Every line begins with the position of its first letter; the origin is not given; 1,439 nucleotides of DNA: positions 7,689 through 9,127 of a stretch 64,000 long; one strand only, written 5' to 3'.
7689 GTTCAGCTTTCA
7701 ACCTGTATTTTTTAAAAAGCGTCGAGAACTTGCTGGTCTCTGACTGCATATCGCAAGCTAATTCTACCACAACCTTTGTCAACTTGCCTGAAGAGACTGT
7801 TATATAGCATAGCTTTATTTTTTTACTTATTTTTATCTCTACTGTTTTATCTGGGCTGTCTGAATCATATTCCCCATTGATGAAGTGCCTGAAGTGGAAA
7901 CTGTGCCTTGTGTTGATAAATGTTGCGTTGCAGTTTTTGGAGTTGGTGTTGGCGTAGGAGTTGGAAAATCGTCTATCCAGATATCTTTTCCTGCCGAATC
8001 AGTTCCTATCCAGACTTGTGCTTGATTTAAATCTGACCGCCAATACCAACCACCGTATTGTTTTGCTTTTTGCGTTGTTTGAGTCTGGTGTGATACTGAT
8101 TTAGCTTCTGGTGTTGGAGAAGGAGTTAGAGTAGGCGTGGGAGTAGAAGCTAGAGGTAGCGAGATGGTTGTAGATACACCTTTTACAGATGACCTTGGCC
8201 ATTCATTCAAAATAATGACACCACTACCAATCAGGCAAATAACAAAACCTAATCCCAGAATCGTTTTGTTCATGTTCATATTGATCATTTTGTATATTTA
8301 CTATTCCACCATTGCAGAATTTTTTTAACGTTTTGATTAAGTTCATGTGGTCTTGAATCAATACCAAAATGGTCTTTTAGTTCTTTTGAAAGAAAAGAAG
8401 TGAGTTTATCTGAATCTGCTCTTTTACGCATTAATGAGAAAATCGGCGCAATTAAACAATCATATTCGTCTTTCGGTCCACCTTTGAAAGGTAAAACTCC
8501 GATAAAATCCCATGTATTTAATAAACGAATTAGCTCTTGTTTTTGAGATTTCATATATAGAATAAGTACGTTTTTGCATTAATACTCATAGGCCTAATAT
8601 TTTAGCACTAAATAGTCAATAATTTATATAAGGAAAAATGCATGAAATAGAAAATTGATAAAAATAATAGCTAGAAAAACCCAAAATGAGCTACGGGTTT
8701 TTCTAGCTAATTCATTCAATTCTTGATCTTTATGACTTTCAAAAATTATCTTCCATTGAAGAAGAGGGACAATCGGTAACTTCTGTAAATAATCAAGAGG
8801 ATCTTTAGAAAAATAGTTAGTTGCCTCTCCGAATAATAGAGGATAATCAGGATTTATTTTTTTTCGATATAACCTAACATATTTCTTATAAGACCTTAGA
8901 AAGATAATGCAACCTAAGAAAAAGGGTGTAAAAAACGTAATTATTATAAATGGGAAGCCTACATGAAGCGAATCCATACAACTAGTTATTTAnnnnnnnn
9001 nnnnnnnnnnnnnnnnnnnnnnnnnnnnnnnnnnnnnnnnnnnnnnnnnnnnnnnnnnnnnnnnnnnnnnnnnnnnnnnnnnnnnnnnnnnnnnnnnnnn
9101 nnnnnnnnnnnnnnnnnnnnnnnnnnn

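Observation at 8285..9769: Orphan Rhs C-terminal tip with a glycine-rich toxin-like domain and downstream immunity-like ORFs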

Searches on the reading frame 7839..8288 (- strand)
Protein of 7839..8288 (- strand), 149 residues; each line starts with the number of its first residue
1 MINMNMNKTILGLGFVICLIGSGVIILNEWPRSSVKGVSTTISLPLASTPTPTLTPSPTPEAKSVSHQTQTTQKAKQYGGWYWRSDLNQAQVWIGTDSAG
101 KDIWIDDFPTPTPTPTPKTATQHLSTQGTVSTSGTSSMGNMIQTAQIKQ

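Call 7: search_protein_families(library=pfam, proteins=[window:7839-8288:-], max_evalue=1)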
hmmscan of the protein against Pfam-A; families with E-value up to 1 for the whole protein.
window:7839-8288:- (149 aa): 1 family
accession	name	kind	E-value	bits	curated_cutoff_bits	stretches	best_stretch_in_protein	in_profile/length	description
PF20712.2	CyanoTRADDas_TM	-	0.13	12.8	24.3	1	11-43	17-50/68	Cyanobacterial TRADD-N associated 2-Transmembrane domain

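Call 8: search_protein_families(library=ncbifam, proteins=[window:7839-8288:-], max_evalue=1)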
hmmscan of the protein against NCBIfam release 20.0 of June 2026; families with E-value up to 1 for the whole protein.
window:7839-8288:- (149 aa): 0 families

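Call 76: search_protein_families(library=padloc, proteins=[window:7839-8288:-], max_evalue=1)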
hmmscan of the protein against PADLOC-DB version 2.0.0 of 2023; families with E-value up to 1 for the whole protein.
window:7839-8288:- (149 aa): 0 families

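Call 77: search_protein_families(library=phrogs, proteins=[window:7839-8288:-], max_evalue=1)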
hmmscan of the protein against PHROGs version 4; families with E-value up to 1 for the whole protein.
window:7839-8288:- (149 aa): 3 families
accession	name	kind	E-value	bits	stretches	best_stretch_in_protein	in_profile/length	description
phrog_14589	-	unknown function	0.048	14.9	1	48-88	3-42/61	-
phrog_15511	-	unknown function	0.1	12.7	1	29-66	203-240/511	-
phrog_19711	-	unknown function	0.2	12.3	1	4-30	1-27/56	-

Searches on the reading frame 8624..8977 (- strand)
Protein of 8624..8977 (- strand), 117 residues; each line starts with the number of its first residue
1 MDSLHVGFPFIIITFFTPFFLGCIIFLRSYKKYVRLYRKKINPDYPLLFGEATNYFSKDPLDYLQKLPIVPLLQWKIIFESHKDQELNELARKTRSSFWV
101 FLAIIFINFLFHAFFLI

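Call 7: search_protein_families(library=pfam, proteins=[window:8624-8977:-], max_evalue=1)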
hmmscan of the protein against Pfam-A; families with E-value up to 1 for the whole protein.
window:8624-8977:- (117 aa): 0 families

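Call 8: search_protein_families(library=ncbifam, proteins=[window:8624-8977:-], max_evalue=1)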
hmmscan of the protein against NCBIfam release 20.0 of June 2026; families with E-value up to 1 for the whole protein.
window:8624-8977:- (117 aa): 0 families

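Call 9: find_encoding_contigs(protein=window:8624-8977:-, flank=10000, max_places=10)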
Protein window:8624-8977:- (117 aa): 10 contigs read that carry it; 10 places shown.
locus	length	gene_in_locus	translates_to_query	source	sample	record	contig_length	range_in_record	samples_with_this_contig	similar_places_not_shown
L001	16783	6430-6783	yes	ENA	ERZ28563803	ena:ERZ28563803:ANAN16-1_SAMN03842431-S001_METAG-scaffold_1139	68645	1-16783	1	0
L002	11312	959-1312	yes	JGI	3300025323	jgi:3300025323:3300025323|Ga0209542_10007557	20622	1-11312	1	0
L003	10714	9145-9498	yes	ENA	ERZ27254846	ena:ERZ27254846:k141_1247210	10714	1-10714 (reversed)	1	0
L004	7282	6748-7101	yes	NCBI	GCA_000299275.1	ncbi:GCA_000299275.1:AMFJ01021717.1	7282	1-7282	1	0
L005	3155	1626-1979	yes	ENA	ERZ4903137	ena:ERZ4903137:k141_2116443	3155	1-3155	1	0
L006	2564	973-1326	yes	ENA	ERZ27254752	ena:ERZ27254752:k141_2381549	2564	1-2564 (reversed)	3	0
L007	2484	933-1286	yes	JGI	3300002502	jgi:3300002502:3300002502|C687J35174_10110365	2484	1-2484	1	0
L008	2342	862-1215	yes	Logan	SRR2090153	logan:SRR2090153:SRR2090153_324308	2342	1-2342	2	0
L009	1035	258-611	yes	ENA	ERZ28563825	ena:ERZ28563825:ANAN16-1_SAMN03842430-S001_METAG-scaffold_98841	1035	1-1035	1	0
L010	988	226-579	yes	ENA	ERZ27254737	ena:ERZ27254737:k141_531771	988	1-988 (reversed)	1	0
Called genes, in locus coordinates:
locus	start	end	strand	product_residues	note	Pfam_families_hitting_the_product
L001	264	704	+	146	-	PF13560:HTH_31 (weak)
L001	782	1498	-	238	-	PF13177:DNA_pol3_delta2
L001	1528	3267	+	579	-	PF05157:MshEN, PF00437:T2SSE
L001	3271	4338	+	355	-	PF00437:T2SSE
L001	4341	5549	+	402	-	PF28597:T2SSF_N, PF00482:T2SSF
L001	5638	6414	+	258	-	PF25023:TEN_YD-shell (weak)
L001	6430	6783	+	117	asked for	-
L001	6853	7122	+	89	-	-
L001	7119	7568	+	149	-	-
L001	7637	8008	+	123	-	-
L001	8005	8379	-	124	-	PF00072:Response_reg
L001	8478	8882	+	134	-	PF02675:AdoMet_dc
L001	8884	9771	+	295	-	PF00892:EamA, PF03151:TPT (weak)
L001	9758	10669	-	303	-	PF09924:LPG_synthase_C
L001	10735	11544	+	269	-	-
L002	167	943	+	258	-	PF25023:TEN_YD-shell (weak)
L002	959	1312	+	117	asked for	-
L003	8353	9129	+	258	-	PF25023:TEN_YD-shell (weak)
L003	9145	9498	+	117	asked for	-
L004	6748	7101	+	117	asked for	-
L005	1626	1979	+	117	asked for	-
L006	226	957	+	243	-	-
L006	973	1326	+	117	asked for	-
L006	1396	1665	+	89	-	-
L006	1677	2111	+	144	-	-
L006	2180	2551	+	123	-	-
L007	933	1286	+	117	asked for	-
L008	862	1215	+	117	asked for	-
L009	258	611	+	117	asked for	-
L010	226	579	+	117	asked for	-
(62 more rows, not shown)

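Call 70: find_homologous_proteins(query=A3, max_evalue=0.001)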
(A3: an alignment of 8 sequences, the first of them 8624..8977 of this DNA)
Query A3 (8 sequences) (117 aa, profile of the alignment): 21 proteins with E <= 0.001 among 2432 candidates.
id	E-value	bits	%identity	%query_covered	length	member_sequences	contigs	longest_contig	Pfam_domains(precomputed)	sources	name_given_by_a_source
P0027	1.5e-41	159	100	100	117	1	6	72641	-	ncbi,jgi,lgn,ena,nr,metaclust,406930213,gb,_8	ncbi:MAG: hypothetical protein ACD_50C00032G0008 [uncultured bacterium]|nr:MAG: hypothetical protein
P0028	2.2e-39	152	49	82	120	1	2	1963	-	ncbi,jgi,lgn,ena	-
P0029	2.0e-38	149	44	71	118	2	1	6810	-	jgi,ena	-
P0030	1.3e-33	133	49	80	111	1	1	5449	-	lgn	-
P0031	5.7e-32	128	48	85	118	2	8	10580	-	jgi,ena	-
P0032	4.9e-31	125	55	87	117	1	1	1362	-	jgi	-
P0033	1.7e-29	120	48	68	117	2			-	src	-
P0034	1.9e-28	117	46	78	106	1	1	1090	-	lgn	-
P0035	1.9e-27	113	41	94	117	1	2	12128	-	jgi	jgi:hypothetical protein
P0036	6.2e-26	109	41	97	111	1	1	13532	-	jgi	jgi:hypothetical protein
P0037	2.1e-24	104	43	78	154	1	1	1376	-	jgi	jgi:TRAP-type uncharacterized transport system fused permease subunit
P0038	8.9e-24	102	42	67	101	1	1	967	-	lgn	-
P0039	2.2e-22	97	38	92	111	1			-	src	-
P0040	4.1e-22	96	43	87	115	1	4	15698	-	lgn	-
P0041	9.3e-22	95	38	93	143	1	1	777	-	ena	-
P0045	2.5e-16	78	51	68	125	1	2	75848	-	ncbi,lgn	-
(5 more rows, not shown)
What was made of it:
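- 8624..8977 (-): Cognate immunity candidate, 117 aa. It has an N- and a C-terminal TM helix around a ~60-aa basic helical loop with the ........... motif. Family of 21 members (call 70).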

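Call 71: find_encoding_contigs(protein=P0045, flank=8000, max_places=2)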
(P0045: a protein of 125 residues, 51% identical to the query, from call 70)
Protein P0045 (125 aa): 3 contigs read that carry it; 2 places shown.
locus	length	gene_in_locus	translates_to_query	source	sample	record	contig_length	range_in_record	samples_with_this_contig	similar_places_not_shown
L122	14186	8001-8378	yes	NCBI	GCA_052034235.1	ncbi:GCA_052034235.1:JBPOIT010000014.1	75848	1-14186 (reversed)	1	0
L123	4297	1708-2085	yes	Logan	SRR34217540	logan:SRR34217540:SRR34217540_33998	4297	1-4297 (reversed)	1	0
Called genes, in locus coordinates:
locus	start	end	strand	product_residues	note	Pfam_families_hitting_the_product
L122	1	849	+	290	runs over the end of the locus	-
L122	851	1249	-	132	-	-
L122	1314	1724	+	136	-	-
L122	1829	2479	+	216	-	PF01966:HD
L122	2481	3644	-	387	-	PF02129:Peptidase_S15 (weak), PF20434:BD-FAE (faint), PF00561:Abhydrolase_1, PF12146:Hydrolase_4, PF12697:Abhydrolase_6, PF00326:Peptidase_S9, PF08840:BAAT_C (weak)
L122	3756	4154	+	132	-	PF10463:Peptidase_U49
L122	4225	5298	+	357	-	-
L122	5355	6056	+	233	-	-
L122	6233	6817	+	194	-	-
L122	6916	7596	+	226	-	-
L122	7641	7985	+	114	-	-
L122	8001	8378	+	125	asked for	-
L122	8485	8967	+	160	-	-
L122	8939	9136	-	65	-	-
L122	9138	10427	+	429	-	PF13181:TPR_8 (weak)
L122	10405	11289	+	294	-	PF24722:DUF7674 (weak)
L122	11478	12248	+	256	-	PF05117:DUF695, PF06877:RraB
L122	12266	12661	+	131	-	-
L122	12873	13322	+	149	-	-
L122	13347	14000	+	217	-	-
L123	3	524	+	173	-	?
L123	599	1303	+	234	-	-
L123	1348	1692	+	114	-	-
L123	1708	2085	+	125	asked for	-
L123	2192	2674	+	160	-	-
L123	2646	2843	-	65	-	-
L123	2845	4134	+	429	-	PF13181:TPR_8 (weak)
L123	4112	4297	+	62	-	?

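Call 72: find_encoding_contigs(protein=P0036, flank=8000, max_places=2)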
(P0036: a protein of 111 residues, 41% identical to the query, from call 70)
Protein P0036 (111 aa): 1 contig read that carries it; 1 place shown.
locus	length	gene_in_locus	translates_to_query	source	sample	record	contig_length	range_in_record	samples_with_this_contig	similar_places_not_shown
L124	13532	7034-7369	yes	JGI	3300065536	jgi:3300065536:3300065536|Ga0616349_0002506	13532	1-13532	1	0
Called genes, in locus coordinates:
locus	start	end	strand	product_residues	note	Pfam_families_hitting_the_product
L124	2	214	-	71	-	?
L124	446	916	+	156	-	PF00702:Hydrolase, PF13419:HAD_2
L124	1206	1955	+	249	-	PF00535:Glycos_transf_2, PF13641:Glyco_tranf_2_3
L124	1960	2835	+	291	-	PF02517:Rce1-like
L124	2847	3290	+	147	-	-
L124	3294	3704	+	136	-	-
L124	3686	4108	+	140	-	-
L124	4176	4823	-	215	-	PF02163:Peptidase_M50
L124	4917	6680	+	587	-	PF10502:Peptidase_S26, PF00188:CAP (weak)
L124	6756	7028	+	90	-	-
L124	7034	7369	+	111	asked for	-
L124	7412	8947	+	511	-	PF02366:PMT, PF13231:PMT_2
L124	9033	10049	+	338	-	PF10131:PTPS_related (weak), PF13231:PMT_2 (weak)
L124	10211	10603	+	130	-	-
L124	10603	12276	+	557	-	PF10131:PTPS_related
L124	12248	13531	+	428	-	?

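Call 73: find_encoding_contigs(protein=P0040, flank=8000, max_places=2)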
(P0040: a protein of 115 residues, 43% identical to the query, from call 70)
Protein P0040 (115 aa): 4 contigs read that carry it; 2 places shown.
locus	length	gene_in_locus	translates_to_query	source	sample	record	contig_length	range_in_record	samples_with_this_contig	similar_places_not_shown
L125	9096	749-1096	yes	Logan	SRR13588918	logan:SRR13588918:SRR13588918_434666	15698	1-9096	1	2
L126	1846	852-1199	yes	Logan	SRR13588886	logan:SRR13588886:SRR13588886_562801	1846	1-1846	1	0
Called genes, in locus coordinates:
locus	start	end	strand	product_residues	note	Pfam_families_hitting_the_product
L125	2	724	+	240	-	?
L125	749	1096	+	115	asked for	-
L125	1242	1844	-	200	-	PF01066:CDP-OH_P_transf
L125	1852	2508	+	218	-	-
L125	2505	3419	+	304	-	PF00781:DAGK_cat, PF19279:YegS_C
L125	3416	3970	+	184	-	PF01864:CarS-like, PF01148:CTP_transf_1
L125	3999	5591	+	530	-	PF08323:Glyco_transf_5, PF13439:Glyco_transf_4 (faint), PF13579:Glyco_trans_4_4 (faint), PF00534:Glycos_transf_1, PF13692:Glyco_trans_1_4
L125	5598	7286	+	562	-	PF00343:Phosphorylase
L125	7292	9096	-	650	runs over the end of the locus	PF04041:Glyco_hydro_130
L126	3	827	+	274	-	?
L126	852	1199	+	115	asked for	-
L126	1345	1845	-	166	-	?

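Call 74: find_encoding_contigs(protein=P0035, flank=8000, max_places=2)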
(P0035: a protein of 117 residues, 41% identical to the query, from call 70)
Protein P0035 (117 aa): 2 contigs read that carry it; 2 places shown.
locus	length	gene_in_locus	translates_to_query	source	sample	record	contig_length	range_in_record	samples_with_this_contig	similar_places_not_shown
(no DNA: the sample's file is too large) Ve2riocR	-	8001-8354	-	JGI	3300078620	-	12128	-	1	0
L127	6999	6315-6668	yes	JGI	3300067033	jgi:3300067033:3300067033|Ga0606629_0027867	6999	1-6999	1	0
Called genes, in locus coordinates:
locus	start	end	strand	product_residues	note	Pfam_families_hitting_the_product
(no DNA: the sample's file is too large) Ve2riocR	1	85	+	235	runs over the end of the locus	PF03808:Glyco_tran_WecG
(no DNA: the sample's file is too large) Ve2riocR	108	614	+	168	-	-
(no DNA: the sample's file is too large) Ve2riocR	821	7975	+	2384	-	PF03534:SpvB, PF13385:Laminin_G_3, PF13517:FG-GAP_3, PF12256:TcdB_toxin_midN, PF05593:RHS_repeat, PF13385:Laminin_G_3, PF05593:RHS_repeat, PF25023:TEN_YD-shell, +2 more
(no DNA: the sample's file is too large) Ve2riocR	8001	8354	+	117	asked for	-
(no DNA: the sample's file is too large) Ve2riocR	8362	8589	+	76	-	?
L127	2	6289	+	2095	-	PF13385:Laminin_G_3, PF13517:FG-GAP_3, PF12256:TcdB_toxin_midN, PF05593:RHS_repeat, PF13385:Laminin_G_3, PF05593:RHS_repeat, PF25023:TEN_YD-shell, PF05593:RHS_repeat (weak), +1 more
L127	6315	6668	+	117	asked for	-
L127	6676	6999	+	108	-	?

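Call 76: search_protein_families(library=padloc, proteins=[window:8624-8977:-], max_evalue=1)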
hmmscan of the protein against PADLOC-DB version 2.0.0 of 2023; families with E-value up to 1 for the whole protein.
window:8624-8977:- (117 aa): 0 families

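Call 77: search_protein_families(library=phrogs, proteins=[window:8624-8977:-], max_evalue=1)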
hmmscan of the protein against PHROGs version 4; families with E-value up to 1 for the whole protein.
window:8624-8977:- (117 aa): 1 family
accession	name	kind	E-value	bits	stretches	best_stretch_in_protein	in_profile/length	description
phrog_7163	-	unknown function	0.16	13.4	1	12-32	46-66/68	-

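Call 85: predict_structure(alignment_id=A7)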
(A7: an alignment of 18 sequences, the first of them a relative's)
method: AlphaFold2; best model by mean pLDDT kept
length: 117 residues; sequences in the alignment: 18
mean_pLDDT: 90.1   pTM: 0.77
mean pLDDT of the five models: 90.1, 88.7, 88.3, 88.0, 84.7
residues with pLDDT >= 90: 71; 70-90: 41; 50-70: 5; < 50: 0
segments of 3 or more residues with pLDDT < 50: none
pLDDT, mean of each block of 10 residues (from residue 1): 69 92 96 95 87 88 88 90 96 97 96 85
secondary structure, 60 per line:
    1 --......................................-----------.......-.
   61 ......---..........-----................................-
elements in order: H3-40 H52-58 H60-66 H70-79 H85-116
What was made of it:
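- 8624..8977 (-): Model pLDDT is 90 (call 85).
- Checked: ORF 8624-8977 (117 aa) has hydrophobic stretches at both ends, and its model shows long helices at 3-40 and 85-116 (call 85).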

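Call 87: fold_search(model_id=the predicted structure, library=pdb)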
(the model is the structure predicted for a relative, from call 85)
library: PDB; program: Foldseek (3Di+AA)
matches with E <= 10: 22; with E <= 0.001: 0
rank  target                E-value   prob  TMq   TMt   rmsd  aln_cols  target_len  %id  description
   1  4bjn_C                2.6e+00  0.20  0.38  0.24   7.2        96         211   16  Crystal structure of the flax-rust effector AvrM-A (released 2013-10-16)
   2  7q83_D                3.0e+00  0.11  0.30  0.23  16.0       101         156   12  Crystal structure of S. cerevisiae Sso2 in complex with the pleckstrin homology domain of Sec3 (released 2022-08-31)
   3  4bjn_G                4.0e+00  0.15  0.38  0.23   6.8        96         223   12  Crystal structure of the flax-rust effector AvrM-A (released 2013-10-16)
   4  5m4y_A                4.2e+00  0.09  0.30  0.21  16.1       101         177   12  Crystal structure of the Sec3/Sso2 complex at 2.20 angstrom resolution (released 2017-02-08)
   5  5m4y_C                4.5e+00  0.09  0.30  0.20  17.8       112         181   12  Crystal structure of the Sec3/Sso2 complex at 2.20 angstrom resolution (released 2017-02-08)
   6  5m4y_E                4.8e+00  0.08  0.29  0.20  16.2       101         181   12  Crystal structure of the Sec3/Sso2 complex at 2.20 angstrom resolution (released 2017-02-08)
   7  9n22_K                5.7e+00  0.07  0.30  0.17  16.5       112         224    9  Y20S (Sec18-Sec17-Sec9-Sso1-Snc1) EDTA - Class 2 (released 2025-10-01)
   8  6r7r_C                6.0e+00  0.02  0.20  0.07  22.4       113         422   15  Crystal structure of the glutamate transporter homologue GltTk in complex with D-aspartate (released 2019-04-17)
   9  7q83_B                6.4e+00  0.07  0.29  0.23  15.2        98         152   12  Crystal structure of S. cerevisiae Sso2 in complex with the pleckstrin homology domain of Sec3 (released 2022-08-31)
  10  8ek4_B                6.8e+00  0.06  0.29  0.26  19.5       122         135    8  De novo designed ice-binding proteins from twist-constrained helices (released 2023-07-12)
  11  7rtw_A                7.2e+00  0.02  0.20  0.08  18.5       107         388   13  Cryo-EM structure of a TTYH3 cis-dimer (released 2021-08-25)
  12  8ek4_A                7.6e+00  0.04  0.29  0.26  22.0       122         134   11  De novo designed ice-binding proteins from twist-constrained helices (released 2023-07-12)
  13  6y1y_B                7.6e+00  0.03  0.22  0.20  15.4       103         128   13  CheA dimerization domain of Treponema denticola (released 2020-10-28)
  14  8afa_A                7.6e+00  0.02  0.19  0.07  20.7       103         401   14  Cryo-EM structure of a substrate-bound glutamate transporter homologue GltTk encapsulated within a nanodisc (released 2023-04-05)
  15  9dgs_f                8.1e+00  0.04  0.20  0.05  12.1        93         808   12  Dynactin and dynein tail region of dynein-dynactin complex on microtubules (released 2025-09-10)
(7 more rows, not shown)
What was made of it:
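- Tried and rejected: Foldseek on the immunity model: nothing (call 87).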
